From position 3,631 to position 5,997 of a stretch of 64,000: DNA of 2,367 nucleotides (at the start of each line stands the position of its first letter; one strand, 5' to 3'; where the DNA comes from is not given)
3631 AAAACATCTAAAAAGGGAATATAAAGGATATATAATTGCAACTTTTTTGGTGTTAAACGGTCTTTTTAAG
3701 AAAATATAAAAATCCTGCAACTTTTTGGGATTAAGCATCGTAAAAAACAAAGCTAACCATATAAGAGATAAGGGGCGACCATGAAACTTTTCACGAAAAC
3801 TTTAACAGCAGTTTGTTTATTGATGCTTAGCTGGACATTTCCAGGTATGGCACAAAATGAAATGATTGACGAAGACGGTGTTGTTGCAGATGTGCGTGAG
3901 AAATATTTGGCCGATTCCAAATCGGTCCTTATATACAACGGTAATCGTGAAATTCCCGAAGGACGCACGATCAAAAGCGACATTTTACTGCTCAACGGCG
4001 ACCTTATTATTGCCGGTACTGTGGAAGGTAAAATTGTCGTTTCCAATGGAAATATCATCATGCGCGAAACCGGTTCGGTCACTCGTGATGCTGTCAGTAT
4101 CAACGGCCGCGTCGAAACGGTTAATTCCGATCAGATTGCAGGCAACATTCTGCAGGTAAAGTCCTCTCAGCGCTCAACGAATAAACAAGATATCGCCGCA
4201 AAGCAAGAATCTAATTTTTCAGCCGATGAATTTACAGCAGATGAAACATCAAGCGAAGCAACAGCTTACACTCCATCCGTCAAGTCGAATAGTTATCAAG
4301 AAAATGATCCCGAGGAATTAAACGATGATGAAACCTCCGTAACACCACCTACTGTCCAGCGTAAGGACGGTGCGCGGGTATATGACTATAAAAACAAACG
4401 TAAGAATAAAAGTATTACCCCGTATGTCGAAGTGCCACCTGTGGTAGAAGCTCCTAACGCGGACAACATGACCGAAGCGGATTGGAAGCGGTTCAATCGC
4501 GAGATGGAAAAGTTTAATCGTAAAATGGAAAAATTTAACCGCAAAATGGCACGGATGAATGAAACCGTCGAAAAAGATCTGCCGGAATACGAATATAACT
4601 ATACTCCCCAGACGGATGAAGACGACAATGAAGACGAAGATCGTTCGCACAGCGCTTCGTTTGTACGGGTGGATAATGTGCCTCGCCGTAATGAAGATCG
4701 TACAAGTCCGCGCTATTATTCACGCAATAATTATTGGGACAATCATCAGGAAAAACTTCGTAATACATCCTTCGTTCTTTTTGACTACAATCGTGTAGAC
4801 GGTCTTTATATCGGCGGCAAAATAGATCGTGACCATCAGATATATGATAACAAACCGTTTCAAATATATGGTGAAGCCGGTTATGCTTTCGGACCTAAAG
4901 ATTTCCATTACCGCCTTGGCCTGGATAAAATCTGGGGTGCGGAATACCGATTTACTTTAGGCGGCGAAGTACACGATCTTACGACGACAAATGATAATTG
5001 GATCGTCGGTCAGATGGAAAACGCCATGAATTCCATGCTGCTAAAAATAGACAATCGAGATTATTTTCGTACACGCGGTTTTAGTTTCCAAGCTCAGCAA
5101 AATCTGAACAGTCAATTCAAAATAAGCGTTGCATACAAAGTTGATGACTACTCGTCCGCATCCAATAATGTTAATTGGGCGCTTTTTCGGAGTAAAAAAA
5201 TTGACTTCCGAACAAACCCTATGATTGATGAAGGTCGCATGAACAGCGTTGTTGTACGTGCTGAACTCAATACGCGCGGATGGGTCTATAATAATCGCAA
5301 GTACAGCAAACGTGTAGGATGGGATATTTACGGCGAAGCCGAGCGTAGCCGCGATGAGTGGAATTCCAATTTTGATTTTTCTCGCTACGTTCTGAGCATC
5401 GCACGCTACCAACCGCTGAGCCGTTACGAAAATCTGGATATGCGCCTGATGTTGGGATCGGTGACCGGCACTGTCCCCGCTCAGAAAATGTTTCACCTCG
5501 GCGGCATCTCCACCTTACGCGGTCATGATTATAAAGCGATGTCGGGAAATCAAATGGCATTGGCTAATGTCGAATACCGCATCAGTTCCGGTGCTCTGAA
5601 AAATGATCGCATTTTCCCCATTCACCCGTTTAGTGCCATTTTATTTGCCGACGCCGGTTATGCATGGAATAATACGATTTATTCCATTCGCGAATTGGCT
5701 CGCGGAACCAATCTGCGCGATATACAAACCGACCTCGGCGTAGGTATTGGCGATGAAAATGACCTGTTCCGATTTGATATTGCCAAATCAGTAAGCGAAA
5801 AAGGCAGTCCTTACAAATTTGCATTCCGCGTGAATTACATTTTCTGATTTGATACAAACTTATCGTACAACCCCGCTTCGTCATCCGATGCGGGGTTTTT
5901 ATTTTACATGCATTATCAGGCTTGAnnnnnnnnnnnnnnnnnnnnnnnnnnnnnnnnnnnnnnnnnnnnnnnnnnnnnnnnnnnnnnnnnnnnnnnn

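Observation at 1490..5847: ECF sigma / membrane protein / MobA-like / atypical Omp85 barrel gene string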

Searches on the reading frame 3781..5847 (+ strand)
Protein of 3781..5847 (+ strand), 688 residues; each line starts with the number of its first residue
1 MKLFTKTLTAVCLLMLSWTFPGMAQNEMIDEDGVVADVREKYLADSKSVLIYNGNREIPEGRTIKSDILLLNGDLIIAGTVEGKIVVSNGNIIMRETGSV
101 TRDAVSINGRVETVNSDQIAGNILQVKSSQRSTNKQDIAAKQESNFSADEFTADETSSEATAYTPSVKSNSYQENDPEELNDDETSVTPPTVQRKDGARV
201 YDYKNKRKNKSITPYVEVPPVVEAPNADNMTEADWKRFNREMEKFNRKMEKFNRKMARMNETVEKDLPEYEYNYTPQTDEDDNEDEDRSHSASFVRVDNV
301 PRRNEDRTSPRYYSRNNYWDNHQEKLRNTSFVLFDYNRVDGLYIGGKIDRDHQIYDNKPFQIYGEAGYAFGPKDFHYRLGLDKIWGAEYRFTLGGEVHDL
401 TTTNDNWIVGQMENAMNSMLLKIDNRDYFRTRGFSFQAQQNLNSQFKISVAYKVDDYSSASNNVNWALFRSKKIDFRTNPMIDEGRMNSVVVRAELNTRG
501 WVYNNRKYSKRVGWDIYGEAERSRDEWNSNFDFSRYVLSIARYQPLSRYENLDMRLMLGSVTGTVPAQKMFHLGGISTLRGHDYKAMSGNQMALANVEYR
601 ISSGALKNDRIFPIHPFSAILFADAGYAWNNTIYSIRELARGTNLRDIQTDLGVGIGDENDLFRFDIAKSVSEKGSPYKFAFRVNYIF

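Call 3: search_protein_families(library=pfam, proteins=[window:3781-5847:+], max_evalue=0.1)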
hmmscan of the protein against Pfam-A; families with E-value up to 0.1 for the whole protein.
window:3781-5847:+ (688 aa): 2 families
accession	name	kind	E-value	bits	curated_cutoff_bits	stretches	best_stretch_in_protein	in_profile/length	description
PF01103.29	Omp85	-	2.3e-08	34.4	24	1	438-682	56-319/325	Omp85 superfamily domain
PF04519.19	Bactofilin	-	0.015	16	27.9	1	59-112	4-59/98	Polymer-forming cytoskeletal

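Call 4: search_protein_families(library=ncbifam, proteins=[window:3781-5847:+], max_evalue=0.1)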
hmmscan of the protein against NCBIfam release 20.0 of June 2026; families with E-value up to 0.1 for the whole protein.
window:3781-5847:+ (688 aa): 2 families
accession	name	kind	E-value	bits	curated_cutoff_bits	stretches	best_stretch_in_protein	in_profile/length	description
NF047779.1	Omp85_fam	subfamily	2.7e-09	37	200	1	500-688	230-423/423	Omp85 family outer membrane protein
NF009399.0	PRK12764.1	equivalog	0.094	11.7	444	0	68-152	180-264/501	fumarylacetoacetate hydrolase family protein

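Call 7: find_homologous_proteins(query=window:3781-5847:+)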
Query window:3781-5847:+ (688 aa): 34 proteins with E <= 0.001 among 7652 candidates.
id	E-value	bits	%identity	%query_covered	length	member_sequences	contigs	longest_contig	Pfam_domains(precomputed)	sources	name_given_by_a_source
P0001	0.0e+0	1552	99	100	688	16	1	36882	PF01103.30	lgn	-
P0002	3.0e-194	665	48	99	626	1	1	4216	PF18939.7,PF01103.30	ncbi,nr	ncbi:BamA/TamA family outer membrane protein [bacterium]|nr:BamA/TamA family outer membrane protein 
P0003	6.6e-193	661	47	97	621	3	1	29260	PF18939.7,PF01103.30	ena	-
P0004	1.9e-192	659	46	99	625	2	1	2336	PF18939.7,PF01103.30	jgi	jgi:hypothetical protein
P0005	4.8e-187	641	47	96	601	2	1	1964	PF18939.7,PF01103.30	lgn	-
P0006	8.1e-187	641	47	99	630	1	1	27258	PF18939.7,PF01103.30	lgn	-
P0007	3.1e-186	639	46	99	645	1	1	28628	PF18939.7,PF01103.30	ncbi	-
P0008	5.4e-186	638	45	99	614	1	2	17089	PF18939.7,PF01103.30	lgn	-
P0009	2.4e-185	636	47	95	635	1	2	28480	PF18939.7,PF01103.30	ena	-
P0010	1.2e-184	633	44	99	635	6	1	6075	PF18939.7,PF01103.30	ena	-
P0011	1.8e-177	610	46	95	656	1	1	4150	PF18939.7,PF01103.30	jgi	jgi:hypothetical protein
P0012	3.2e-177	609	57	70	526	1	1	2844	PF18939.7,PF01103.30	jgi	jgi:hypothetical protein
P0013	4.8e-175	602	47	95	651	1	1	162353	PF18939.7,PF03865.20,PF01103.30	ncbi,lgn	-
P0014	1.1e-135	472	53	52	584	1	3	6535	PF18939.7,PF01103.30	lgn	-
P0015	7.0e-102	360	41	71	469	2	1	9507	PF18939.7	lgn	-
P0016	4.2e-62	228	33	51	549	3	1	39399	PF18939.7,PF01103.30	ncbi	-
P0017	3.6e-40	156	34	49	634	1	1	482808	PF18939.7,PF01103.30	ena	-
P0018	3.1e-39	153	33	49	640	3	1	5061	PF18939.7,PF01103.30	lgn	-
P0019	2.5e-38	150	33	49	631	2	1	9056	PF18939.7,PF01103.30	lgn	-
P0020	2.8e-38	150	37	43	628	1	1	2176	PF18939.7,PF01103.30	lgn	-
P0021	8.3e-38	148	32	49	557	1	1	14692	PF01103.30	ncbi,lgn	-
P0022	6.3e-37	145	34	49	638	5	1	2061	PF18939.7,PF01103.30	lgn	-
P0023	5.5e-34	136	31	50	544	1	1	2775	PF18939.7,PF01103.30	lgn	-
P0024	7.3e-33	132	31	49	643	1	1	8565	PF18939.7,PF01103.30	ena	-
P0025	3.1e-32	130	31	50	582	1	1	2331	PF01103.30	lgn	-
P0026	3.2e-32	130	31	49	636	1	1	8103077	PF18939.7,PF01103.30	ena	-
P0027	2.4e-27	114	31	50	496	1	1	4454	PF18939.7,PF01103.30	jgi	jgi:hypothetical protein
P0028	2.7e-26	110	31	47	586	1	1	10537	PF01103.30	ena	-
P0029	1.5e-24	104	30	48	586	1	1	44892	PF18939.7,PF01103.30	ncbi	ncbi:MAG: BamA/TamA family outer membrane protein [bacterium]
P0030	3.0e-22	97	28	52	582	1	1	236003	PF01103.30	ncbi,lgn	-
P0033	1.3e-12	65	25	31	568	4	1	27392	PF01103.30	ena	-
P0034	1.1e-11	62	25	51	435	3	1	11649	PF01103.30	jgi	jgi:outer membrane protein assembly factor BamA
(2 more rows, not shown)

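Call 10: find_encoding_contigs(protein=P0013, flank=8000, max_places=2)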
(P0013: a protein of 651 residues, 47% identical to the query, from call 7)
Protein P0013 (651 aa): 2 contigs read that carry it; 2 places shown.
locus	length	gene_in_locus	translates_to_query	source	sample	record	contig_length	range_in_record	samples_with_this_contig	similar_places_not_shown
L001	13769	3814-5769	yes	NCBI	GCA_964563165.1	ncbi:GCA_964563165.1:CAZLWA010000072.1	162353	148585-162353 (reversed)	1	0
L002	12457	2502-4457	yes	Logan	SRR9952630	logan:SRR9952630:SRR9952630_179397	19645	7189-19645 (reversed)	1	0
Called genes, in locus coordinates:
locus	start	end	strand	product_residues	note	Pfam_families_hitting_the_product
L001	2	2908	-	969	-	?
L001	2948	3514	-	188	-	-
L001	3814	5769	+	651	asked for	PF18939:DUF5686, PF01103:Omp85, PF03865:ShlB (weak)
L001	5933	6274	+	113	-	PF02152:FolB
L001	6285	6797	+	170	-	PF01288:HPPK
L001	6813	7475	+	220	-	PF01712:dNK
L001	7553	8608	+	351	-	PF04055:Radical_SAM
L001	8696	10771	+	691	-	PF00989:PAS (faint), PF13188:PAS_8 (weak), PF13426:PAS_9 (weak), PF01590:GAF (weak), PF13185:GAF_2 (weak), PF13492:GAF_3 (weak), PF00512:HisKA, PF02518:HATPase_c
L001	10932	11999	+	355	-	PF02618:YceG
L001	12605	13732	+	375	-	PF01464:SLT, PF01476:LysM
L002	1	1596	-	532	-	?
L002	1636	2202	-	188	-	-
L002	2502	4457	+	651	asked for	PF18939:DUF5686, PF01103:Omp85, PF03865:ShlB (weak)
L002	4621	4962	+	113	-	PF02152:FolB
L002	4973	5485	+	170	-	PF01288:HPPK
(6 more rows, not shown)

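Call 11: find_encoding_contigs(protein=P0003, flank=8000, max_places=2)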
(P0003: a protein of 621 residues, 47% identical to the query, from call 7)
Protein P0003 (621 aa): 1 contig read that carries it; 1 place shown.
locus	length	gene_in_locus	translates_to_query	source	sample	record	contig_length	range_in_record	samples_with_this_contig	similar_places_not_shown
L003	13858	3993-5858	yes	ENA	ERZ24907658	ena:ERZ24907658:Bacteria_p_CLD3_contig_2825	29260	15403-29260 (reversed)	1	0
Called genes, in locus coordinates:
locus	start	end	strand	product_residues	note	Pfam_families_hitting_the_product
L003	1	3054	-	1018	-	?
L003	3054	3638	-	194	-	-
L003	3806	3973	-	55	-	-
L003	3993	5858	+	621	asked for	PF18939:DUF5686, PF01103:Omp85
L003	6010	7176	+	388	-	PF00155:Aminotran_1_2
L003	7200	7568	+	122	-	PF02152:FolB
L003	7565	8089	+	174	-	PF01288:HPPK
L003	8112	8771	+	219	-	PF01712:dNK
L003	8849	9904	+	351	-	PF04055:Radical_SAM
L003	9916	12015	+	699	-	PF13492:GAF_3 (faint), PF00989:PAS (weak), PF13188:PAS_8 (faint), PF13426:PAS_9, PF01590:GAF (weak), PF00512:HisKA, PF02518:HATPase_c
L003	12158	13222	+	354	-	PF02618:YceG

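Call 12: find_encoding_contigs(protein=P0007, flank=8000, max_places=2)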
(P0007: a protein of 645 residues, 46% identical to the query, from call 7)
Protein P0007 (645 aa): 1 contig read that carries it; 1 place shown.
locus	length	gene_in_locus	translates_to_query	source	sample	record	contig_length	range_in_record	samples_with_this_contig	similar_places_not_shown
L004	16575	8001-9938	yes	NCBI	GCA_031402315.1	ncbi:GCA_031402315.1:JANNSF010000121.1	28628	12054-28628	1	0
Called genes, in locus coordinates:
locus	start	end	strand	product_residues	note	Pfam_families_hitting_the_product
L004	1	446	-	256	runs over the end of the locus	PF02625:XdhC_CoxI, PF13478:XdhC_C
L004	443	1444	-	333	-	-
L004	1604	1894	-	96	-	PF00076:RRM_1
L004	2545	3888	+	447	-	PF25077:DUF7800, PF09423:PhoD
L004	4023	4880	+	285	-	PF00140:Sigma70_r1_2, PF04542:Sigma70_r2, PF04539:Sigma70_r3, PF04545:Sigma70_r4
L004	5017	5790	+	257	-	PF13414:TPR_11, PF14559:TPR_19 (weak), PF13414:TPR_11 (weak), PF13424:TPR_12 (weak), PF13432:TPR_16 (weak), PF13414:TPR_11 (weak), PF00515:TPR_1 (weak), PF13424:TPR_12, +9 more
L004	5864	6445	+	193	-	PF04542:Sigma70_r2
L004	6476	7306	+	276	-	-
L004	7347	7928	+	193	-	PF12804:NTP_transf_3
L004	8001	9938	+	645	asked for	PF18939:DUF5686 (weak), PF01103:Omp85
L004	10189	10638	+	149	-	PF00355:Rieske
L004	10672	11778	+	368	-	PF00033:Cytochrome_B, PF13631:Cytochrom_B_N_2, PF00032:Cytochrom_B_C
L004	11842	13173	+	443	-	PF01654:Cyt_bd_oxida_I (weak), PF13442:Cytochrome_CBB3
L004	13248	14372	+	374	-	-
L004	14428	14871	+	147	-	-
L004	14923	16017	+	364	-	PF00072:Response_reg, PF13487:HD_5, PF01966:HD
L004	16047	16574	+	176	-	?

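Call 13: find_encoding_contigs(protein=P0001, flank=8000, max_places=2)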
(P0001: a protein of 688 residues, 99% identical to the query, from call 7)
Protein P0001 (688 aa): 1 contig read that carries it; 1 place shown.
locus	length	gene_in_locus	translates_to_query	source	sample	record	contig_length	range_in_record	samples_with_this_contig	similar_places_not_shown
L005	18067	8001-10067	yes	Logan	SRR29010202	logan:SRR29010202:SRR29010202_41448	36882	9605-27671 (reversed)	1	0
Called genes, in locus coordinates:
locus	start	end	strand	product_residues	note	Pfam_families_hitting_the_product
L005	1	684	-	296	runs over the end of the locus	PF00781:DAGK_cat, PF19279:YegS_C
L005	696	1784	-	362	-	PF00089:Trypsin, PF10459:Peptidase_S46 (faint), PF13365:Trypsin_2, PF00595:PDZ, PF13180:PDZ_2, PF17820:PDZ_6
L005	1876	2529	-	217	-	PF00923:TAL_FSA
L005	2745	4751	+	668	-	PF00270:DEAD (faint), PF04851:ResIII, PF17757:UvrB_inter, PF27431:UvrB_3rd, PF00271:Helicase_C, PF12344:UvrB, PF02151:UVR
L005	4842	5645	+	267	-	-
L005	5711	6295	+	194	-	PF04542:Sigma70_r2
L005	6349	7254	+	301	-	-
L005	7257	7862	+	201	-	PF12804:NTP_transf_3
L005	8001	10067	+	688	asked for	PF01103:Omp85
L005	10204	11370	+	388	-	PF00155:Aminotran_1_2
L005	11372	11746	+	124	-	PF02152:FolB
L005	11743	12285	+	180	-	PF01288:HPPK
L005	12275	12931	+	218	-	PF01712:dNK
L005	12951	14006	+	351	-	PF04055:Radical_SAM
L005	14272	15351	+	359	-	PF02618:YceG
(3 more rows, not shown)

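Call 14: find_encoding_contigs(protein=P0016, flank=8000, max_places=2)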
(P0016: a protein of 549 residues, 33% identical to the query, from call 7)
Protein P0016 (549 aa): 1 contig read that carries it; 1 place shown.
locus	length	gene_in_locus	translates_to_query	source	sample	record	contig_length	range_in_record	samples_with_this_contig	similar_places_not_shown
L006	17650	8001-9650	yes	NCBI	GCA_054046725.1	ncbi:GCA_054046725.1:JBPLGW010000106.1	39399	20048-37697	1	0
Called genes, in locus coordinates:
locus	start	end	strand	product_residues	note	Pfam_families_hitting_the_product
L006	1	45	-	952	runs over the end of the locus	PF01436:NHL (faint)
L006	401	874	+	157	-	PF00383:dCMP_cyt_deam_1, PF14437:MafB19-deam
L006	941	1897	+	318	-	PF08308:PEGA (faint)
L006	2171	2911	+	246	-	PF00702:Hydrolase, PF13419:HAD_2, PF13242:Hydrolase_like (weak)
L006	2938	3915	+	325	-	PF02608:Bmp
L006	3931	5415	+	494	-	PF13555:AAA_29 (faint), PF00005:ABC_tran, PF13304:AAA_21 (faint), PF00005:ABC_tran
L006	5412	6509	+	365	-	PF02653:BPD_transp_2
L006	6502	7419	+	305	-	PF02653:BPD_transp_2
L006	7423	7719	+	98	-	PF01985:CRS1_YhbY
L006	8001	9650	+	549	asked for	PF18939:DUF5686, PF01103:Omp85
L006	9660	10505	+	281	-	PF09922:LiaF-like_C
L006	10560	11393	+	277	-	PF13349:DUF4097, PF24016:DUF7330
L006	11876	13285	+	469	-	PF01522:Polysacc_deac_1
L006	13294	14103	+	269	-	PF08241:Methyltransf_11, PF13649:Methyltransf_25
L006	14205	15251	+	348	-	PF01008:IF-2B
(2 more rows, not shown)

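Call 15: predict_structure(alignment_id=A1)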
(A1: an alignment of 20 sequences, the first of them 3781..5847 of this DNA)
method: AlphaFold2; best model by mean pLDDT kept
length: 688 residues; sequences in the alignment: 20
mean_pLDDT: 66.6   pTM: 0.53
mean pLDDT of the five models: 66.6, 66.2, 63.0, 62.9, 61.9
residues with pLDDT >= 90: 164; 70-90: 215; 50-70: 105; < 50: 204
segments of 3 or more residues with pLDDT < 50: 17-33, 127-226, 259-330, 609-613, 686-688
pLDDT, mean of each block of 10 residues (from residue 1): 60 57 32 60 80 87 91 88 88 91 86 85 65 34 31 29 28 27 31 34 30 35 47 74 71 60 34 27 24 32 28 25 30 64 74 62 83 84 79 91 75 70 79 94 86 92 52 63 92 88 66 89 95 95 87 93 89 86 89 93 61 66 92 66 78 86 85 89 57
secondary structure, 60 per line:
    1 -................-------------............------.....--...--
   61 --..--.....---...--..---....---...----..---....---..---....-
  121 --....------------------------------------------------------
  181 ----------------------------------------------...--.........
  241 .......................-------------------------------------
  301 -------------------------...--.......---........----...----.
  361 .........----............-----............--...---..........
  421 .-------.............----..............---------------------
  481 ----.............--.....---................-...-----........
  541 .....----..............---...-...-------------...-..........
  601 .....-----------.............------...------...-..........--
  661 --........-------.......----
elements in order (helices of 4 or more, strands of 3 or more residues): H2-17 H31-42 E49-53 E56-58 E67-71 E75-77 E85-88 E92-94 E104-107 E123-126 H232-263 E331-337 E341-348 E360-369 E374-385 E391-402 H411-421 E429-441 E446-459 E485-497 E500-504 E508-523 E533-545 E550-563 E571-573 E587-589 E591-602 E617-629 E649-658 E663-670 E678-684

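Call 16: search_protein_families(library=pfam, proteins=[L003:3054-3638:-, L001:2948-3514:-, L003:1-3054:-, L004:6476-7306:+, L004:5864-6445:+, L003:3806-3973:-], max_evalue=0.1)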
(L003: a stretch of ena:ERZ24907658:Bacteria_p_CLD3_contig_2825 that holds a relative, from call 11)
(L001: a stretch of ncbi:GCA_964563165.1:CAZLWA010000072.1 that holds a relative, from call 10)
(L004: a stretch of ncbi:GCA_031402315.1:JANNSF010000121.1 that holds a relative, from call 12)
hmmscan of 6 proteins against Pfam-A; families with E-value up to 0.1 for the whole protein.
L003:3054-3638:- (194 aa): 0 families

L001:2948-3514:- (188 aa): 0 families

L003:1-3054:- (1018 aa): 0 families

L004:6476-7306:+ (276 aa): 0 families

L004:5864-6445:+ (193 aa): 2 families
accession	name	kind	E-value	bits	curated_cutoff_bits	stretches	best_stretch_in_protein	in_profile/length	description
PF04542.20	Sigma70_r2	-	9.2e-09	35.4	24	1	34-101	2-69/71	Sigma-70 region 2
PF08281.18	Sigma70_r4_2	-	8.8e-05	22.5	25.7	1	134-167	5-38/54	Sigma-70, region 4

L003:3806-3973:- (55 aa): 0 families
